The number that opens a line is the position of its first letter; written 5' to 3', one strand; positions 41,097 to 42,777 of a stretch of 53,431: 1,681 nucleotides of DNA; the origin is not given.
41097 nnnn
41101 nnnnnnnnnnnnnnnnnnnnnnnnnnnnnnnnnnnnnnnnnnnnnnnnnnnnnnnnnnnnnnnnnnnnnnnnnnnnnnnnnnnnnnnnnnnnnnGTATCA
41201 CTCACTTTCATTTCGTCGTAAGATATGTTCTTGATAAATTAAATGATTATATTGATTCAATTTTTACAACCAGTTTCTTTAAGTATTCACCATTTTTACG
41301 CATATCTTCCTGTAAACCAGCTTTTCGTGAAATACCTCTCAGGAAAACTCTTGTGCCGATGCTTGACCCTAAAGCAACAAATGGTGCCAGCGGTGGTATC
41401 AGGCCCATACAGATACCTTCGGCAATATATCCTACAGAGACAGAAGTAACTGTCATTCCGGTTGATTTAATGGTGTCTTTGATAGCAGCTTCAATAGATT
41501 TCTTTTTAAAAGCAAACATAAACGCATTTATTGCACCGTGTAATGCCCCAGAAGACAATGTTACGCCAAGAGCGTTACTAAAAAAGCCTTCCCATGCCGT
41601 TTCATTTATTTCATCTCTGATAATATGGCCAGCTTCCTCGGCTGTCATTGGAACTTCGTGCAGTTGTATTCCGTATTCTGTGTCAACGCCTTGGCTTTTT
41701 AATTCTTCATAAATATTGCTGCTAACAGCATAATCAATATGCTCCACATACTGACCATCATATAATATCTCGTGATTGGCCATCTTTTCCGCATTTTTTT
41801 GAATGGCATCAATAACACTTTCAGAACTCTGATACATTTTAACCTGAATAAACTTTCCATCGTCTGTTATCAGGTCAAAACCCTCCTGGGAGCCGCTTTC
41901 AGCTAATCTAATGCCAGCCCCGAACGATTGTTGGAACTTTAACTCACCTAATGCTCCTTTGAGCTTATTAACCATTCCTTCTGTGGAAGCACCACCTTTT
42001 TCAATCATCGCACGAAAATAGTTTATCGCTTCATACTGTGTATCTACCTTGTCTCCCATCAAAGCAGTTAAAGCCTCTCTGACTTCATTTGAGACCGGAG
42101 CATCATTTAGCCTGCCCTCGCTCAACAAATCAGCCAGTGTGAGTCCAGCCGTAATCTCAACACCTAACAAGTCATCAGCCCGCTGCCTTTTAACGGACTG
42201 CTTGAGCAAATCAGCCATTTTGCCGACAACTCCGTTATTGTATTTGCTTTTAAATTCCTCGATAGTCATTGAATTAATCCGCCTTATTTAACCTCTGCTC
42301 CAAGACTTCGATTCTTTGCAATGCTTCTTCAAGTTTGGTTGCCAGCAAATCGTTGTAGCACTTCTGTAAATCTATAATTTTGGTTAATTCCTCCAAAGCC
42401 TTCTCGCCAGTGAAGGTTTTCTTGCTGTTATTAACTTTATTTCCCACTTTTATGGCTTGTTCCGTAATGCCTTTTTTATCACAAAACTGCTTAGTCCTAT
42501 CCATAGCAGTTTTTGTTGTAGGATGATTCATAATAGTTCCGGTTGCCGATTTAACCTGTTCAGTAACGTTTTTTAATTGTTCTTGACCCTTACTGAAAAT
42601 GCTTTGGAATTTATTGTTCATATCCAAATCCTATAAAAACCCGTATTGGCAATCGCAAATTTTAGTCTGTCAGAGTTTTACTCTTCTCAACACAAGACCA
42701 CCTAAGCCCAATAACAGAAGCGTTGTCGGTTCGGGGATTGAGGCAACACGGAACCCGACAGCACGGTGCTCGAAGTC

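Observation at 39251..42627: Three-gene cluster: coiled-coil protein, membrane-anchored PD-(D/E)xK protein and NERD-nuclease/SF1-helicase; candidate undescribed defence module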

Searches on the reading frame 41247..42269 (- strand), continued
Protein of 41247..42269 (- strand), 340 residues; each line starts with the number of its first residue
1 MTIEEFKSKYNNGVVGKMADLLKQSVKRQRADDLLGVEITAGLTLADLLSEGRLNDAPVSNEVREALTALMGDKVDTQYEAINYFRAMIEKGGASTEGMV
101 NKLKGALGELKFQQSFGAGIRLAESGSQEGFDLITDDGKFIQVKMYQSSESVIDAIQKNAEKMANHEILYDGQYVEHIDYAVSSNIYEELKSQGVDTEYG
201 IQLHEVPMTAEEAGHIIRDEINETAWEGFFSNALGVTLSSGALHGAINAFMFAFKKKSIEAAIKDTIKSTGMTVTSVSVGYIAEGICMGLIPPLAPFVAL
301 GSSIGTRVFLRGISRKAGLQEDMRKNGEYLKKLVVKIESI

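Call 67: fold_search(model_id=the predicted structure, library=pdb)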
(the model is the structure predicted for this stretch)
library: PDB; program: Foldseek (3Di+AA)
matches with E <= 10: 260; with E <= 0.001: 0
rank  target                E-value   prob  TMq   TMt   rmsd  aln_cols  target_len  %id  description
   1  4m6w_A                2.9e-01  0.77  0.17  0.27  11.7       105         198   12  Crystal structure of the C-terminal segment of FANCM in complex with FAAP24 (released 2013-10-02)
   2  6yua_D                3.5e-01  0.18  0.20  0.21  15.8       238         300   12  CO-dehydrogenase coupled to the N-terminal domain of the Acetyl-CoA synthase from Clostridium autoethanogenum isolated (released 2020-11-04)
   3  2jnw_MODEL_1_A        4.6e-01  0.75  0.17  0.42   7.4        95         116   13  Solution structure of a ERCC1-XPA heterodimer (released 2007-10-30)
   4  7tcb_B                4.8e-01  0.47  0.15  0.26   7.0       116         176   11  Crystal Structure of the YaeQ Family Protein VPA0551 from Vibrio parahaemolyticus (released 2022-01-05)
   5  9fnc_D                4.8e-01  0.18  0.19  0.21  25.6       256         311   14  Half-closed CODH/ACS in the carbonylated state (released 2025-06-25)
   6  6w25_A                5.6e-01  0.06  0.09  0.07  23.6       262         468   10  Crystal structure of the Melanocortin-4 Receptor (MC4R) in complex with SHU9119 (released 2020-04-29)
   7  8q3y_A                5.9e-01  0.16  0.19  0.15  15.8       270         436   10  Crystal structure of apo Can2 from Thermoanaerobacter brockii (released 2023-11-22)
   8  9f9m_C                6.6e-01  0.33  0.16  0.26  12.2       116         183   12  Crystal structure of MUS81-EME1 bound by compound 21. (released 2024-06-19)
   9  4f0p_B                6.6e-01  0.21  0.21  0.17  18.9       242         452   11  MspJI Restriction Endonuclease - P31 Form (released 2012-08-08)
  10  8tff_A                8.5e-01  0.13  0.12  0.09  18.0       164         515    9  PorX with BeF3 phosphate analog (released 2024-04-17)
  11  5wha_D                9.4e-01  0.33  0.14  0.28  10.4        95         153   14  KRas G12V, bound to GDP and miniprotein 225-11 (released 2018-01-03)
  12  1xmx                  9.4e-01  0.12  0.19  0.18  15.8       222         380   12  Crystal structure of protein VC1899 from Vibrio cholerae (released 2004-11-16)
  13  2lci_MODEL_1_A        1.0e+00  0.14  0.13  0.26  10.7       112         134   14  Solution NMR Structure of DE NOVO DESIGNED PROTEIN, P-LOOP NTPASE FOLD, Northeast Structural Genomics Consorti (released 2011-06-29)
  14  8j2y_A                1.0e+00  0.08  0.16  0.16  22.3       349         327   10  Acidimicrobiaceae bacterium photocobilins protein, dark state (released 2024-04-10)
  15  5o74_J                1.1e+00  0.38  0.15  0.28   9.4        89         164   15  Crystal structure of human Rab1b covalently bound to the GEF domain of DrrA/SidM from Legionella pneumophila in the pr (released 2017-10-11)
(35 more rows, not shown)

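Call 70: search_solved_structures(query=A4, max_evalue=10)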
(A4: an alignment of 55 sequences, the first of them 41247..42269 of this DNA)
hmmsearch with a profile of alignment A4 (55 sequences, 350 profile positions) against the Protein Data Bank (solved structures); distinct sequences matched with E-value up to 10: 5.
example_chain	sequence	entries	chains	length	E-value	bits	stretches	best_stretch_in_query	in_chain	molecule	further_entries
5d0y_A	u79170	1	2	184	0.18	14.1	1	229-287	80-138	Conserved hypothetical membrane protein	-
4n83_A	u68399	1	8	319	0.4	13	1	14-78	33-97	Ribonucleoside-diphosphate reductase subunit beta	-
8yl9_A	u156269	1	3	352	1.2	11.4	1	27-96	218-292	Sesterbrasiliatriene synthase PbSS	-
9uas_F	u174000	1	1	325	3.7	9.8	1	240-291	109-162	PsaF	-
9vfj_F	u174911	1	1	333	3.9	9.7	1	240-291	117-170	Photosystem I reaction center subunit III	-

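Call 72: find_related_loci(query=A2, collection=viral_contigs, flank=8000)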
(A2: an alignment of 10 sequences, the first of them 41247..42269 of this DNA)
Query A2 (340 aa) in viral_contigs; peptide patterns used: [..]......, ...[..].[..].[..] (x = any residue, [..] = any of these).
15 stretches matched a pattern, but none encodes a relative of the query by tblastn (E <= 1e-3).

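Call 74: search_dna_similar(query=window:41247-42269:-, collection=plasmids, mode=protein, max_evalue=0.001, max_rows=15)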
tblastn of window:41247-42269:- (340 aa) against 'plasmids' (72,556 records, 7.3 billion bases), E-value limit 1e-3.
No match.

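Call 77: search_protein_families(library=pfam, alignment_id=A4, max_evalue=0.01)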
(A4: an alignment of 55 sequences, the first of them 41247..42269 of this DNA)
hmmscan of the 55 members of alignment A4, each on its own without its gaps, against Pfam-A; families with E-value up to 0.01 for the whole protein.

A. member 1, window:41247-42269:- (340 aa): 1 family
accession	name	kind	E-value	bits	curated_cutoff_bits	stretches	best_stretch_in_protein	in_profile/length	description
PF22522.2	DUF6998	-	0.0045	17.3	27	1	102-163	24-79/136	Family of unknown function (DUF6998)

B. families by the number of members that match (of 55 scanned): 10 families
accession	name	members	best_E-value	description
PF13020.12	NOV_C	2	0.00036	Protein NO VEIN, C-terminal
PF11517.13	Nab2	1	0.0011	Nuclear abundant poly(A) RNA-bind protein 2 (Nab2)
PF06414.18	Zeta_toxin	1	0.0017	Zeta toxin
PF01387.22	Synuclein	1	0.0031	Synuclein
PF06506.16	PrpR_N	1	0.0037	Propionate catabolism activator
PF22522.2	DUF6998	1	0.0045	Family of unknown function (DUF6998)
PF11017.14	DUF2855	1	0.0048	Protein of unknown function (DUF2855)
PF18920.5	DUF5671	1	0.0049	Domain of unknown function (DUF5671)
PF04768.19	NAT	1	0.0088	NAT, N-acetyltransferase, of N-acetylglutamate synthase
PF20253.3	DUF6604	1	0.0094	Family of unknown function (DUF6604)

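Call 79: list_cluster_members(proteins=[P0121, P0001, P0122, P0029, P0127])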
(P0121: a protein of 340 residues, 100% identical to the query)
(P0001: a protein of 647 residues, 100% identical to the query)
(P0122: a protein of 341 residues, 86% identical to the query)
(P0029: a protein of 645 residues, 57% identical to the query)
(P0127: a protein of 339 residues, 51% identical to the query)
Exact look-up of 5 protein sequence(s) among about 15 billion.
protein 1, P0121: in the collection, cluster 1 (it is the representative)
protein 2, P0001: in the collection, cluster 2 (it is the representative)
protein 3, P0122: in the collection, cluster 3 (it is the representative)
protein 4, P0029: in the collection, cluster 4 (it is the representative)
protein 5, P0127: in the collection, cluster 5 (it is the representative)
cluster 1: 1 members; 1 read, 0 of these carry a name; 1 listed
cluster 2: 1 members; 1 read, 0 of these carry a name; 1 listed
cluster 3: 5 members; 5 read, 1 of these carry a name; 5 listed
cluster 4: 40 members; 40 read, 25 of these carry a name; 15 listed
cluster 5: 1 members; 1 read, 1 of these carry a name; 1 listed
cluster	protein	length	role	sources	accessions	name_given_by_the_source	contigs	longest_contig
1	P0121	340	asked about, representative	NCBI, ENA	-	-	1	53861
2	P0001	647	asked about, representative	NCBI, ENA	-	-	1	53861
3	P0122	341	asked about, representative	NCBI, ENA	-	-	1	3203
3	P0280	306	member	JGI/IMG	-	hypothetical protein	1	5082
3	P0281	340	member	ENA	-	-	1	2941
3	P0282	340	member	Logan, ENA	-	-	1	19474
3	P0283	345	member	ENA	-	-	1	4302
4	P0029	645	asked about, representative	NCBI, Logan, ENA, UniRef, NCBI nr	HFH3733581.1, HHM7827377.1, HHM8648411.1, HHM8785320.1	TPA: AAA family ATPase [Pseudomonas aeruginosa] | AAA family ATPase n=1 Tax=Pseudomonas aeruginosa TaxID=287 RepID=UPI0009A3D8BB | AAA family ATPase [Pseudomonas aeruginosa]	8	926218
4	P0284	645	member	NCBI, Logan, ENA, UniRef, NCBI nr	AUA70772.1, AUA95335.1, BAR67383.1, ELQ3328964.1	TPA: AAA family ATPase [Pseudomonas aeruginosa] | AAA family ATPase n=1 Tax=Pseudomonas aeruginosa TaxID=287 RepID=UPI0003A1083B | AAA family ATPase [Pseudomonas aeruginosa]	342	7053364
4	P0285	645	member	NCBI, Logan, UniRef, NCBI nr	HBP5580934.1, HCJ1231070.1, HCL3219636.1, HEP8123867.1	AAA family ATPase [Pseudomonas aeruginosa] | AAA family ATPase n=1 Tax=Pseudomonas aeruginosa group TaxID=136841 RepID=UPI000CFF3CC7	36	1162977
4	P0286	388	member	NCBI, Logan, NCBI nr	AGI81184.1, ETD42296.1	hypothetical protein X922_26595 [Pseudomonas aeruginosa VRFPA08] | DNA or RNA helicase [Pseudomonas aeruginosa B136-33]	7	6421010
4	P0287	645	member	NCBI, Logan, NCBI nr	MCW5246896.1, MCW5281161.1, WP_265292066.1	AAA family ATPase [Pseudomonas aeruginosa]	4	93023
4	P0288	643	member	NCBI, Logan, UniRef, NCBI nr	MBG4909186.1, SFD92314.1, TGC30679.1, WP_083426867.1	hypothetical protein SAMN05216577_1472 [Pseudomonas citronellolis] | DNA helicase n=4 Tax=Pseudomonas aeruginosa group TaxID=136841 RepID=A0AAQ1KQV3_9PSED | AAA family ATPase [Pseudomonas citronellolis]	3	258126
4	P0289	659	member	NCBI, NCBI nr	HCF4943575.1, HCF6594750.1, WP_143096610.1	TPA: AAA family ATPase [Pseudomonas aeruginosa] | AAA family ATPase [Pseudomonas citronellolis]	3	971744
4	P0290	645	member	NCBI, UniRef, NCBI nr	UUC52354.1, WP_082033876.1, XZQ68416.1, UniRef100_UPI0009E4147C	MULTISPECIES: AAA family ATPase [Pseudomonas] | AAA family ATPase n=1 Tax=Pseudomonas TaxID=286 RepID=UPI0009E4147C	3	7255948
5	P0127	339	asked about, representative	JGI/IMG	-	hypothetical protein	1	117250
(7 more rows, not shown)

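Call 81: find_encoding_contigs(protein=P0282, flank=9000, max_places=2)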
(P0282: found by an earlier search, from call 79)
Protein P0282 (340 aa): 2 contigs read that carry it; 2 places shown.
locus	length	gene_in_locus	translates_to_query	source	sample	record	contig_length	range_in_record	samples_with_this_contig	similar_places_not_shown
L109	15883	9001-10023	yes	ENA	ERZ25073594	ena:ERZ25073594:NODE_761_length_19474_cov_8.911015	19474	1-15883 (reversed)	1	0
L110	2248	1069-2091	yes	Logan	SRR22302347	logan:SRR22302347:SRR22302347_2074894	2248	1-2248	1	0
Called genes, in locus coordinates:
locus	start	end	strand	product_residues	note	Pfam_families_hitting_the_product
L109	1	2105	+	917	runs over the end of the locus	PF00270:DEAD, PF04851:ResIII, PF18766:SWI2_SNF2, PF00271:Helicase_C (faint), PF08463:EcoEI_R_C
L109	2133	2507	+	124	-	-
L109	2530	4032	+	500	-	PF01420:Methylase_S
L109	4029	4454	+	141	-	-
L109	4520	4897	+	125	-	-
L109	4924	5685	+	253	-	-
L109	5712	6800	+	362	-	-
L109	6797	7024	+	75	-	-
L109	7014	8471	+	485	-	PF12161:HsdM_N, PF02384:N6_Mtase, PF01170:UPF0020, PF07669:Eco57I (weak)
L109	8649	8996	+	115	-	-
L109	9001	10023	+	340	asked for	-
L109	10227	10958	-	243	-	PF14491:DUF4435 (faint)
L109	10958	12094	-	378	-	PF02463:SMC_N, PF13175:AAA_15, PF13476:AAA_23, PF00005:ABC_tran (faint), PF13304:AAA_21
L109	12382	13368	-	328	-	-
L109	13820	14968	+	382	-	PF06067:DUF932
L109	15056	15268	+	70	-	-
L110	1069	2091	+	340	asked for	-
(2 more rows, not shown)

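Call 84: fold_search(model_id=the predicted structure, library=viral)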
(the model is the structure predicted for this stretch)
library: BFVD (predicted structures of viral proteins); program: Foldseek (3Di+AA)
matches with E <= 10: 224; with E <= 0.001: 0
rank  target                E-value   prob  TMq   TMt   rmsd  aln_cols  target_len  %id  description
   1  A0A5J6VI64            5.1e-02  0.51  0.16  0.23  10.4       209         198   13  Restriction endonuclease type IV Mrr domain-containing protein [Megaviridae environmental sample]
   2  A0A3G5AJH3            1.4e-01  0.54  0.21  0.19   9.9       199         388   10  DUF1308 domain-containing protein [Satyrvirus sp.]
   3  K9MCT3                1.8e-01  0.14  0.15  0.19  30.1       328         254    9  (no name in the UniProt tables at hand)
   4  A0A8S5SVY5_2          1.8e-01  0.13  0.15  0.06  34.3       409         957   13  Tail tape measure protein [Siphoviridae sp. ctHOG1]
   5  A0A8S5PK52            2.2e-01  0.23  0.20  0.25  26.2       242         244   14  Restriction endonuclease [Siphoviridae sp. ctXBp18]
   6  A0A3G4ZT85            2.3e-01  0.16  0.15  0.20  19.9       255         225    7  Uncharacterized protein [Edafosvirus sp.]
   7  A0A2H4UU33            2.8e-01  0.23  0.19  0.09  14.2       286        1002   10  J domain-containing protein [Bodo saltans virus]
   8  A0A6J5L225            3.3e-01  0.35  0.26  0.32  13.5       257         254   12  Uncharacterized protein [uncultured Caudovirales phage]
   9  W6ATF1                3.4e-01  0.07  0.13  0.12  29.8       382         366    8  (no name in the UniProt tables at hand)
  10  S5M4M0                3.6e-01  0.35  0.24  0.29  12.2       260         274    9  Uncharacterized protein [Bacillus phage JL]
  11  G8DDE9                4.2e-01  0.80  0.18  0.31   5.2        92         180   17  (no name in the UniProt tables at hand)
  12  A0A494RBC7            4.2e-01  0.51  0.17  0.32   6.5       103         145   11  (no name in the UniProt tables at hand)
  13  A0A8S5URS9            4.7e-01  0.23  0.20  0.20  17.5       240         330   10  Restriction endonuclease [Siphoviridae sp. cthae16]
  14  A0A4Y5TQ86            5.2e-01  0.06  0.13  0.09  29.8       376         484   10  Uncharacterized protein [Serratia phage Moabite]
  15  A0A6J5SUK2            6.4e-01  0.09  0.17  0.13  26.0       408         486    9  Caudovirus, tape measure, N-terminal [uncultured Caudovirales phage]
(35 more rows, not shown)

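Call 96: find_encoding_contigs(protein=P0121, flank=3000, max_places=2)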
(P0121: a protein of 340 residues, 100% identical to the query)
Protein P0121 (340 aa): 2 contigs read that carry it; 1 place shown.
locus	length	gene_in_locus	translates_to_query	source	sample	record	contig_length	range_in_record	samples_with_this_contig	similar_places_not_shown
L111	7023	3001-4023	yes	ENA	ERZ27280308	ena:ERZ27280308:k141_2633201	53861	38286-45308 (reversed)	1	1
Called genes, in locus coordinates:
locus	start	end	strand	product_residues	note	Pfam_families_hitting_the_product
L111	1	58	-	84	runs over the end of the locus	-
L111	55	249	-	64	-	PF12728:HTH_17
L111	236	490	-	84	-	PF05930:Phage_AlpA (weak), PF12728:HTH_17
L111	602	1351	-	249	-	-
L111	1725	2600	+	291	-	PF03781:FGE-sulfatase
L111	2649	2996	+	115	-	-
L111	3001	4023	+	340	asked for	-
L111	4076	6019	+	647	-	PF00580:UvrD-helicase (faint)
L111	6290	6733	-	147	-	-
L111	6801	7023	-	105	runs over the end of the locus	PF11171:DUF2958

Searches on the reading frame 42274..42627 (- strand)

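Call 3: search_protein_families(library=pfam, proteins=[window:42274-42627:-], max_evalue=1)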
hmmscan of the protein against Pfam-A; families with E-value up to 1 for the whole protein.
window:42274-42627:- (117 aa): 5 families
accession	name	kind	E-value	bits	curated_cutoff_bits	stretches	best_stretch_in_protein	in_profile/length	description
PF03081.22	Exo70_C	-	0.011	15.3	24.1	1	5-76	112-177/372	Exo70 exocyst complex subunit C-terminal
PF19310.4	TOP_N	-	0.03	14.5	27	1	3-102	15-111/123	Neurolysin/Thimet oligopeptidase, N-terminal domain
PF07901.16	DUF1672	-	0.048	13.4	25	1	4-72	175-242/276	Protein of unknown function (DUF1672)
PF09494.16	Slx4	-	0.054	13.9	24.8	1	32-55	40-57/60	Slx4 endonuclease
PF10393.14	Matrilin_ccoil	-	0.14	12.4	26.3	1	95-113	27-45/45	Trimeric coiled-coil oligomerisation domain of matrilin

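Call 4: search_protein_families(library=padloc, proteins=[window:42274-42627:-], max_evalue=1)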
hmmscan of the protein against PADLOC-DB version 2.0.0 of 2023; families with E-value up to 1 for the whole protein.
window:42274-42627:- (117 aa): 0 families

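Call 5: search_protein_families(library=ncbifam, proteins=[window:42274-42627:-], max_evalue=1)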
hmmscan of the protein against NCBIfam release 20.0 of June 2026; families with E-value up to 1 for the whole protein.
window:42274-42627:- (117 aa): 2 families
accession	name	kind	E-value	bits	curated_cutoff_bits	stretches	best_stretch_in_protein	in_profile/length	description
NF009099.0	PRK12440.1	equivalog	0.076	12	693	1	34-111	60-142/397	acetate/propionate family kinase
TIGR02473.1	flagell_FliJ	equivalog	0.5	10.7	50.45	1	80-115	3-38/141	flagellar export protein FliJ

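Call 21: search_protein_families(library=phrogs, proteins=[window:42274-42627:-], max_evalue=0.1)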
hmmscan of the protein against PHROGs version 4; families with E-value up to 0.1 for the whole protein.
window:42274-42627:- (117 aa): 0 families
